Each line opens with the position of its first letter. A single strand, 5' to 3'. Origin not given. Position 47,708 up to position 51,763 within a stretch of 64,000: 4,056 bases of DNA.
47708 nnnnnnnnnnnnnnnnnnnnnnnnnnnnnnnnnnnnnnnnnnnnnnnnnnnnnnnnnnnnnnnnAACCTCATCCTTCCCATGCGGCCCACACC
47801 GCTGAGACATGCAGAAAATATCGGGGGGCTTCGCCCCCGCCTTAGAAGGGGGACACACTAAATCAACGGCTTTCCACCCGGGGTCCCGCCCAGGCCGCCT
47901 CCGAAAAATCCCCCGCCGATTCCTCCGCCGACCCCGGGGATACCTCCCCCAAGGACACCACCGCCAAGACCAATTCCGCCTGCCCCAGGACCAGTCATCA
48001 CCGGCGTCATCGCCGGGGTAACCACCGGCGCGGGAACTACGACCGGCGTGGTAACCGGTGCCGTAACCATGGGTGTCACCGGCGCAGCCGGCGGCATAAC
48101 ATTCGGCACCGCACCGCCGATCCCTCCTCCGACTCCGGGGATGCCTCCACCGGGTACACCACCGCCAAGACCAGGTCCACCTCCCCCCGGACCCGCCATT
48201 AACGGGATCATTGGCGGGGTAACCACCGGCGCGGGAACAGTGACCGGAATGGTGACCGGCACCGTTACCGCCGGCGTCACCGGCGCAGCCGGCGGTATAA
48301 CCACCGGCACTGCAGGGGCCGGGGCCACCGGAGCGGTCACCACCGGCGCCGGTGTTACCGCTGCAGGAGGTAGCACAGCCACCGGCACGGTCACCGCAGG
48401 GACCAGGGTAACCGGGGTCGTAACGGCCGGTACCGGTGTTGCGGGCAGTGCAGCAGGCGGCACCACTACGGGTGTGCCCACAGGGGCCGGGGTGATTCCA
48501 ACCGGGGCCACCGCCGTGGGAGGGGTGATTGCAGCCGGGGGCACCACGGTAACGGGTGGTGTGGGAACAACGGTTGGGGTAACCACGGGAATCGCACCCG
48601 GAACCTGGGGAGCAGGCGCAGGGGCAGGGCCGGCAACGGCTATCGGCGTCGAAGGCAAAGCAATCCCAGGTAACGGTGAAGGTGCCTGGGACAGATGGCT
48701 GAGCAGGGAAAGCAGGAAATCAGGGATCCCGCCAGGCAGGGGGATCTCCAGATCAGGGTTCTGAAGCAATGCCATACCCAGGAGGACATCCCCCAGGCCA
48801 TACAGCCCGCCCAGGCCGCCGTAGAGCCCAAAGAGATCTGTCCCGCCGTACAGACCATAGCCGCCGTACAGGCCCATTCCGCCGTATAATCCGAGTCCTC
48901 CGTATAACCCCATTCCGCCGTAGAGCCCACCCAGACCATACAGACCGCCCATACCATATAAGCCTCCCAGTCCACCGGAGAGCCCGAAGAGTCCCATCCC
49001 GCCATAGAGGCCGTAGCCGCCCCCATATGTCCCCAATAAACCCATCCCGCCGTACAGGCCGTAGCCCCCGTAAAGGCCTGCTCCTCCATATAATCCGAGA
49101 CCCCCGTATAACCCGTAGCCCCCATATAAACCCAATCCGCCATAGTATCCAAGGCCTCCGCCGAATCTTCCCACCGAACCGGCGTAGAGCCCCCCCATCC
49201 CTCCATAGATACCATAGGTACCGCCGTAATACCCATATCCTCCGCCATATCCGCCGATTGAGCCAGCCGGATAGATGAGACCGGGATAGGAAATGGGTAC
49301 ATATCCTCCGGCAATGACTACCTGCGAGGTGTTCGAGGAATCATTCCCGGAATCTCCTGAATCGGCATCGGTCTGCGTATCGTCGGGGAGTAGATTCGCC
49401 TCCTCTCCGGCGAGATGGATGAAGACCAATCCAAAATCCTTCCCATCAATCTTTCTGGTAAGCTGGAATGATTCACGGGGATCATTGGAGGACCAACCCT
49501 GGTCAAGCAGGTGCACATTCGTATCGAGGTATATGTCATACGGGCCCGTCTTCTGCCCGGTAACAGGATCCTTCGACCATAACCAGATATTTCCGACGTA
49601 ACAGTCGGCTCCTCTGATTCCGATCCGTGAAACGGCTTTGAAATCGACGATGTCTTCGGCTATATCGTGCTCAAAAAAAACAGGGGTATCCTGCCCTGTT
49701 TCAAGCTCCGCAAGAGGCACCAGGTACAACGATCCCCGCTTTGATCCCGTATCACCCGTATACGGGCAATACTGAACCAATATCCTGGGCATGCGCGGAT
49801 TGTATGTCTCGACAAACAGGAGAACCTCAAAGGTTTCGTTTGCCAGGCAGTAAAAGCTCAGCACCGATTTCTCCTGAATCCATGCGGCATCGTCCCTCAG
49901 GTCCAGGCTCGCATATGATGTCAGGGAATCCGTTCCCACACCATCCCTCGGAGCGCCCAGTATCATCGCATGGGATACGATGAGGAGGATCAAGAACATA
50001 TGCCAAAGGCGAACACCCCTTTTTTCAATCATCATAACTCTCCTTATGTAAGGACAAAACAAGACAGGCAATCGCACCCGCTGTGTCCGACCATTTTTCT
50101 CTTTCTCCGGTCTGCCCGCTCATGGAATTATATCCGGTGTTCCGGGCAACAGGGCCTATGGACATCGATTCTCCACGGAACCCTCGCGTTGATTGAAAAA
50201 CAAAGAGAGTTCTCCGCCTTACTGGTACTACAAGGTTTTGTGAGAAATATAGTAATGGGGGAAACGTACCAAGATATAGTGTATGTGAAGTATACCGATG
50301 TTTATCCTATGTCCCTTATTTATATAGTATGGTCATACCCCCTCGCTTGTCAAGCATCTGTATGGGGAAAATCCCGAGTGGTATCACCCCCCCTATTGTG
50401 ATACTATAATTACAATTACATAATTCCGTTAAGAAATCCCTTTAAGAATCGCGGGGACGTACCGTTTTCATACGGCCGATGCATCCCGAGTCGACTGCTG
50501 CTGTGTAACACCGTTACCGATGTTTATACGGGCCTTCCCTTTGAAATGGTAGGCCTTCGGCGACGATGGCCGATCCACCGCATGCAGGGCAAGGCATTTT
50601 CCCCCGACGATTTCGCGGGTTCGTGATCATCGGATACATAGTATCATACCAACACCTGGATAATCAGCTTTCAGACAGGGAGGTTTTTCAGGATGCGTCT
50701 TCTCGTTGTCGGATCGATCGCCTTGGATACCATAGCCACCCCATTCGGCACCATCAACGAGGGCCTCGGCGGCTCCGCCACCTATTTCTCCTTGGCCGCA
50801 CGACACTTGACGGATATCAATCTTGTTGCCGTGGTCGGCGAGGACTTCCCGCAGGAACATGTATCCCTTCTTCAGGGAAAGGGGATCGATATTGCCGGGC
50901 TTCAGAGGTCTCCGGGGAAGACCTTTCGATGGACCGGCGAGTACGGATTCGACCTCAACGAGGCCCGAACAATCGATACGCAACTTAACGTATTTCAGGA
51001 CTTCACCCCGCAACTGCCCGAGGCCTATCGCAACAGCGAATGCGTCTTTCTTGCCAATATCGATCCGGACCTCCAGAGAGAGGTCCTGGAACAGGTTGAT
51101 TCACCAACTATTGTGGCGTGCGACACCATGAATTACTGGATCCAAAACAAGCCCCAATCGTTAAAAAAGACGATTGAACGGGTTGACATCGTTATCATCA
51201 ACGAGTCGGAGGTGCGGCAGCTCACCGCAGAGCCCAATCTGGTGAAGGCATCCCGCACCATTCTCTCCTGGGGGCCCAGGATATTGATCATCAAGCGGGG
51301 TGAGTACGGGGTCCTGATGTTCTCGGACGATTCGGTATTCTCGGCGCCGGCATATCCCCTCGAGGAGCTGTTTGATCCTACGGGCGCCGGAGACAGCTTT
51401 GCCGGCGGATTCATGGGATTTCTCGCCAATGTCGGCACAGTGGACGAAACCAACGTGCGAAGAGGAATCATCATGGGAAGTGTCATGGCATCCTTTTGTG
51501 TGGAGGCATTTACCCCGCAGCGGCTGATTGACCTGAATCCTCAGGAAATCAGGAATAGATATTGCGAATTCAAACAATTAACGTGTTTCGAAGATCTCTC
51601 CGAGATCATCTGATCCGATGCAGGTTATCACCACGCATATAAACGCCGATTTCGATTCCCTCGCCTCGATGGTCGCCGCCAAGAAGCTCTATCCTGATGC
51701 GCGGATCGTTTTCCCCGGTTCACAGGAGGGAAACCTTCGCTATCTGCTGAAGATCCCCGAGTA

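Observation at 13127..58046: Dispersed family of seven secreted aromatic/Gly/Pro-rich low-complexity proteins: candidate uncharacterised extracellular structural system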

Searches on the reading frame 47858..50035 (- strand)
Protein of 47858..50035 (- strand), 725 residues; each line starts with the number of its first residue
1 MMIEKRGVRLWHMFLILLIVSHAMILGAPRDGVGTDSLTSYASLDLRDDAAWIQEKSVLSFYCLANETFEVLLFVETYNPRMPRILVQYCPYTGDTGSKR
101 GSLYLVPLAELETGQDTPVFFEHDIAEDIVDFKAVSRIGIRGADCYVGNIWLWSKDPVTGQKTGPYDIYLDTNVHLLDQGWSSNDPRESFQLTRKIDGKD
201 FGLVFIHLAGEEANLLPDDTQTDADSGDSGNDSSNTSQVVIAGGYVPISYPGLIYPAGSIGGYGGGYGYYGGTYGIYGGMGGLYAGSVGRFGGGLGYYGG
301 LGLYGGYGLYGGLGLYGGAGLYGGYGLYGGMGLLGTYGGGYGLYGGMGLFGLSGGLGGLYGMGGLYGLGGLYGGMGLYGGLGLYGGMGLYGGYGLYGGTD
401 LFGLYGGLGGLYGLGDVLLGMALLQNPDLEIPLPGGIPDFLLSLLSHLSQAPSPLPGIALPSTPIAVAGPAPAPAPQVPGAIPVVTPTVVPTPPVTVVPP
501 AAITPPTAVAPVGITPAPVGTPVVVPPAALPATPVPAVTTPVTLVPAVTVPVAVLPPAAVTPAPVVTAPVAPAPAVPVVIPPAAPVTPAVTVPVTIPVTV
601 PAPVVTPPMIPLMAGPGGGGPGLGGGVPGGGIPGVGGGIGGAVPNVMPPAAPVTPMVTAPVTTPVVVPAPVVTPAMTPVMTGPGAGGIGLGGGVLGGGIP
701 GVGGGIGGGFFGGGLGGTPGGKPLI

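Call 4: search_protein_families(library=pfam, proteins=[window:47858-50035:-], max_evalue=1)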
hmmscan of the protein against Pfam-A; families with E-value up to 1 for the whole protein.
window:47858-50035:- (725 aa): 1 family
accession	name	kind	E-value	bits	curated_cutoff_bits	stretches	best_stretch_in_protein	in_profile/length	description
PF01732.22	Mycop_pep_DUF31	-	0.16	12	27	1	153-245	40-133/346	Mycoplasma peptidase (DUF31)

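Call 5: search_protein_families(library=ncbifam, proteins=[window:47858-50035:-], max_evalue=1)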
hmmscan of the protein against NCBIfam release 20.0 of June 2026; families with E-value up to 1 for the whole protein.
window:47858-50035:- (725 aa): 0 families

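Call 37: find_homologous_proteins(query=window:47858-50035:-, max_evalue=0.001)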
Query window:47858-50035:- (725 aa): 1 proteins with E <= 0.001 among 8000 candidates.
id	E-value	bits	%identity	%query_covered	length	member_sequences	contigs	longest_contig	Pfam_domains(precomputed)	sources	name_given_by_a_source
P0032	2.6e-8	50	46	5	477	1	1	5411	-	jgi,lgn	-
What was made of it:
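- Tried and rejected: The whole-c5 homology search was swamped by low-complexity words and did not even return c5 itself, so it is uninformative (call 37).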

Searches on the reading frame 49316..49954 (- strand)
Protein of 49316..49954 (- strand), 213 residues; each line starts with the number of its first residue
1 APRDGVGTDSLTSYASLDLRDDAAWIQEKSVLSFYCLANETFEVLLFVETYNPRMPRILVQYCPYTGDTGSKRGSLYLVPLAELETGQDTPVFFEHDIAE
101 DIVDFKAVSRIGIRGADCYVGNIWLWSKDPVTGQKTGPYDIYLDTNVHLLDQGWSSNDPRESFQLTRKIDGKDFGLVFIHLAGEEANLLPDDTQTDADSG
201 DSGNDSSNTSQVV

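Call 39: find_related_loci(query=window:49316-49954:-, collection=metagenome_contigs, flank=8000)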
Query window:49316-49954:- (213 aa) in metagenome_contigs; peptide patterns used: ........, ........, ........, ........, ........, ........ (x = any residue, [..] = any of these).
102 stretches matched a pattern, but none encodes a relative of the query by tblastn (E <= 1e-3).

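Call 40: search_solved_structures(query=window:49316-49954:-, max_evalue=10)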
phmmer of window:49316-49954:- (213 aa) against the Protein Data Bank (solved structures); distinct sequences matched with E-value up to 10: 13.
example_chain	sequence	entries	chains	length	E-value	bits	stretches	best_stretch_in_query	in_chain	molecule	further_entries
8sv6_A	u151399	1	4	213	0.95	12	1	19-118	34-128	Fatty acid metabolism regulator protein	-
5ng0_A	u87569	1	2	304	1.7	11.1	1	72-163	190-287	Receptor-interacting serine/threonine-protein kinase 2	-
5w5j_A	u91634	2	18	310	1.7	11.1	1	72-163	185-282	Receptor-interacting serine/threonine-protein kinase 2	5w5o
6ul8_A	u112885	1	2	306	1.7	11.1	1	72-163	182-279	Receptor-interacting serine/threonine-protein kinase 2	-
6hmx_A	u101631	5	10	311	1.7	11.1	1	72-163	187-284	Receptor-interacting serine/threonine-protein kinase 2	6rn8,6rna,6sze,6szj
5ng3_D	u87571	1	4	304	1.7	11.1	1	72-163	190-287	Receptor-interacting serine/threonine-protein kinase 2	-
8x2o_A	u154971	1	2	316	1.7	11.1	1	72-163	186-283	Receptor-interacting serine/threonine-protein kinase 2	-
5ng2_A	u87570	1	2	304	1.7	11.1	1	72-163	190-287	Receptor-interacting serine/threonine-protein kinase 2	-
6es0_A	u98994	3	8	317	1.7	11.1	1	72-163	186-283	Receptor-interacting serine/threonine-protein kinase 2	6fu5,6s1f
8aza_A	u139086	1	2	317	1.7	11.1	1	72-163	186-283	Receptor-interacting serine/threonine-protein kinase 2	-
9f3v_A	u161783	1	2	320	1.8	11.1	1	72-163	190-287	Receptor-interacting serine/threonine-protein kinase 2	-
5ar2_A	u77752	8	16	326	1.9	11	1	72-163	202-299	RECEPTOR-INTERACTING SERINE/THREONINE-PROTEIN KINASE 2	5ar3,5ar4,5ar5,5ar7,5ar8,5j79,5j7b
4c8b_A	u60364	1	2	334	2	10.9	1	72-163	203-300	RECEPTOR-INTERACTING SERINE/THREONINE-PROTEIN KINASE 2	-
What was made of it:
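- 47858..50035 (-): c5: 725-aa protein. N-terminal signal or anchor; an orphan globular domain (residues 30-235, nt 49331-49948); GLYGG/GGY repeats (236-420, nt 48776-49330); then a Pro/Val/Ala/Thr spacer with elastin-like Gly-rich blocks (421-725), including a 201-bp duplication. No relatives found for the N-domain (calls 39, 40).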

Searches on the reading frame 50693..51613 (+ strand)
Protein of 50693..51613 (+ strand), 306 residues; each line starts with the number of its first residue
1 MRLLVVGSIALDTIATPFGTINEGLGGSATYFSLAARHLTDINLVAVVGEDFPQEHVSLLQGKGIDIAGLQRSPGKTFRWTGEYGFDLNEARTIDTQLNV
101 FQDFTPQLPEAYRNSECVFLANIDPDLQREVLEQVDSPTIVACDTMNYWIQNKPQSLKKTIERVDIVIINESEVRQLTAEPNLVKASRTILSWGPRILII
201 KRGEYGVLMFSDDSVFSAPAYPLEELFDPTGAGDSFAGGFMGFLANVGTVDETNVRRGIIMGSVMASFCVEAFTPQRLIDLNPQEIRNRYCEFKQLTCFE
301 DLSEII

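Call 7: search_protein_families(library=pfam, proteins=[window:50693-51613:+], max_evalue=0.001)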
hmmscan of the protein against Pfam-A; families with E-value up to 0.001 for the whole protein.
window:50693-51613:+ (306 aa): 1 family
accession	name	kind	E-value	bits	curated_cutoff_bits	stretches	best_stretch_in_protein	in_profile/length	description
PF00294.29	PfkB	-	1.2e-25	90.9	25.8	1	18-272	28-292/302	pfkB family carbohydrate kinase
